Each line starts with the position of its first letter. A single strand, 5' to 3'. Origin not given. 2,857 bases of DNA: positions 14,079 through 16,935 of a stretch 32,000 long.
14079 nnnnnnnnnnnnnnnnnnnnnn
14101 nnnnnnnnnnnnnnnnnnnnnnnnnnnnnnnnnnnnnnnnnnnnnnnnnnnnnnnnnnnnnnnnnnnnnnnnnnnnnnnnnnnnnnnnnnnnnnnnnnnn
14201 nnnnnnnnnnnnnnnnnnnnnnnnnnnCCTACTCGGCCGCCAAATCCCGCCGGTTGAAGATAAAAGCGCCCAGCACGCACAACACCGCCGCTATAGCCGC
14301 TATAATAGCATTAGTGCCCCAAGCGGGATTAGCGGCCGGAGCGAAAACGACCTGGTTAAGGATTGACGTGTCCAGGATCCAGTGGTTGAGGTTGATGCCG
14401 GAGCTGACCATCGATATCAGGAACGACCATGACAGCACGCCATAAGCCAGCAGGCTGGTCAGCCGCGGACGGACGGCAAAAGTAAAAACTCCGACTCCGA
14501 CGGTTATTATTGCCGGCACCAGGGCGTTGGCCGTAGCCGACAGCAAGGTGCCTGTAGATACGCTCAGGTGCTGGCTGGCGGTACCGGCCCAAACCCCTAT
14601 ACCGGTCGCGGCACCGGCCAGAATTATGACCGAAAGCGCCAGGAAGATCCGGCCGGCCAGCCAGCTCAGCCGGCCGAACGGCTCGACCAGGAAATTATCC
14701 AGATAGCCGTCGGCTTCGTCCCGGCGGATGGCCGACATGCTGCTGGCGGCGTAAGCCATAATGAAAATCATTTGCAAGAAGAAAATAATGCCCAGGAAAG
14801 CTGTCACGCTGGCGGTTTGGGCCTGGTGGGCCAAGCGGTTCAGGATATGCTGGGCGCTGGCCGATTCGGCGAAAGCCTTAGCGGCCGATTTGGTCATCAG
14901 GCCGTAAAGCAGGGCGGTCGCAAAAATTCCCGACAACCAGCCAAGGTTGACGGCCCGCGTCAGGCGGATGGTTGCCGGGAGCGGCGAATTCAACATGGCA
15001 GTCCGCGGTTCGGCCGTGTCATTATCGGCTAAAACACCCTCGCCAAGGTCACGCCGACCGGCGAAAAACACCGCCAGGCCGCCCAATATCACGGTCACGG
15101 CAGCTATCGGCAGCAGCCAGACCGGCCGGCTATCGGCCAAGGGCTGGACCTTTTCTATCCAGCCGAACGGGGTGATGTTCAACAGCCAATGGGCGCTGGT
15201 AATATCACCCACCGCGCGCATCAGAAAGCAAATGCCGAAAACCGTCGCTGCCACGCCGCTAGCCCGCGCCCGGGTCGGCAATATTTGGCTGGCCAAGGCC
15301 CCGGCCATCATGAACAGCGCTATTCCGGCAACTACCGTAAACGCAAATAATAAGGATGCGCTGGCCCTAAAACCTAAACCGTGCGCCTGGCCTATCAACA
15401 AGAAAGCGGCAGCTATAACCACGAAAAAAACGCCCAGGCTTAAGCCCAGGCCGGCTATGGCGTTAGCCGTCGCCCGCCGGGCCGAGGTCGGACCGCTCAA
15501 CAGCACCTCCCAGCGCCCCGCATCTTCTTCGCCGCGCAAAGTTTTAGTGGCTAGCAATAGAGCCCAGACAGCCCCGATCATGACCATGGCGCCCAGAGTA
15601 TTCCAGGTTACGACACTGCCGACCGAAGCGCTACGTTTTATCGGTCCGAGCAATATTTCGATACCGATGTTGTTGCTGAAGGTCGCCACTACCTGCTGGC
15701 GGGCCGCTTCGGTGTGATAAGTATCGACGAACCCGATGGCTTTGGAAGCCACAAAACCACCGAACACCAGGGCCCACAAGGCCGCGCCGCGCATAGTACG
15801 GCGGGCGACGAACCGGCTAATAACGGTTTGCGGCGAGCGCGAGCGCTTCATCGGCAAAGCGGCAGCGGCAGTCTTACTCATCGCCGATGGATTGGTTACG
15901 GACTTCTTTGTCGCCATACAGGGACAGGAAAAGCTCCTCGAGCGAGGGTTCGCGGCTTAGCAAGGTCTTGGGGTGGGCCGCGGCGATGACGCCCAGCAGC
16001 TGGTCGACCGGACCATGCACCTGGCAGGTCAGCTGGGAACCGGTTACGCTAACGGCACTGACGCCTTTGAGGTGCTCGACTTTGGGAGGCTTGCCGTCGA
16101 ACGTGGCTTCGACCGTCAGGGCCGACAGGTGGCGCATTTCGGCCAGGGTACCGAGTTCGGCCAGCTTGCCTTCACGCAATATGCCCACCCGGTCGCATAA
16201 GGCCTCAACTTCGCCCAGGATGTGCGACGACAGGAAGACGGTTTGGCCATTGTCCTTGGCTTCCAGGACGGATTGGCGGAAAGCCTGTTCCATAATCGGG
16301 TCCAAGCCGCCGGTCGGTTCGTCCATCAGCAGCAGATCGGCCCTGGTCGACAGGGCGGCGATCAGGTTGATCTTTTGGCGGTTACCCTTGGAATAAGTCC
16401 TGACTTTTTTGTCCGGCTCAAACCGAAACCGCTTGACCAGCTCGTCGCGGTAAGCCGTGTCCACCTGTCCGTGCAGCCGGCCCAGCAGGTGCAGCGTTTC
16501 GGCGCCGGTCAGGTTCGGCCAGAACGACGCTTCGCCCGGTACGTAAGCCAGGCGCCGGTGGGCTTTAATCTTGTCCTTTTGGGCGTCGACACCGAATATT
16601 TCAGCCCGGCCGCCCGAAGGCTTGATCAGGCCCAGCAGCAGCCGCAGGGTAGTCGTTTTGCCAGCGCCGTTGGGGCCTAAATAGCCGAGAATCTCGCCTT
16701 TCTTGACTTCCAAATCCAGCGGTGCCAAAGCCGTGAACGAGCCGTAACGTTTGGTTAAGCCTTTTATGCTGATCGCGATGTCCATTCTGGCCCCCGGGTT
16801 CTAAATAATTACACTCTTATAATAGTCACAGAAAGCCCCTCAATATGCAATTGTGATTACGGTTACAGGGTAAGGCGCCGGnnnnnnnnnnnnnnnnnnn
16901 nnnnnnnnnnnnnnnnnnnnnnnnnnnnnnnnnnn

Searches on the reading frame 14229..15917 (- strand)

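Call 22: search_protein_families(library=pfam, proteins=[window:14229-15917:-], max_evalue=0.001)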
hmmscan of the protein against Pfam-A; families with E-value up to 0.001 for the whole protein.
window:14229-15917:- (562 aa): 1 family
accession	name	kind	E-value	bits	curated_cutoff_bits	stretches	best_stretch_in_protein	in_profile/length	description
PF12679.13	ABC2_membrane_2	-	1.7e-10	41.1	27.2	1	39-233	9-199/283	ABC-2 family transporter protein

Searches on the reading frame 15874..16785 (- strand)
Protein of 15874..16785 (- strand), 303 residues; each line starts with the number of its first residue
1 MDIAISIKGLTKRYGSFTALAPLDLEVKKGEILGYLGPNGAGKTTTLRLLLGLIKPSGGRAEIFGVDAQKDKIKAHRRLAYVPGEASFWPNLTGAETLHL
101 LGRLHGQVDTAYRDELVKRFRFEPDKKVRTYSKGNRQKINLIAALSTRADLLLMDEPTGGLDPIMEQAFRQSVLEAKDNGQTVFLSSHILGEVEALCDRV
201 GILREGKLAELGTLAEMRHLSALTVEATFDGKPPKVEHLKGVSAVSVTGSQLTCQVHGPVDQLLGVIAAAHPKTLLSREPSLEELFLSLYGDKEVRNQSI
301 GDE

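Call 22: search_protein_families(library=pfam, proteins=[window:15874-16785:-], max_evalue=0.001)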
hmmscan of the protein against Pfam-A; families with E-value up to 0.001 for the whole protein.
window:15874-16785:- (303 aa): 2 families
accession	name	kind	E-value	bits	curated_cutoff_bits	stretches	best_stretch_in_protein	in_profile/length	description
PF00005.33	ABC_tran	-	1.4e-25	90.9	25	1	21-158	2-136/137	ABC transporter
PF13304.12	AAA_21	-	1.9e-10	41.8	27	1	130-192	237-302/304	AAA domain, putative AbiEii toxin, Type IV TA system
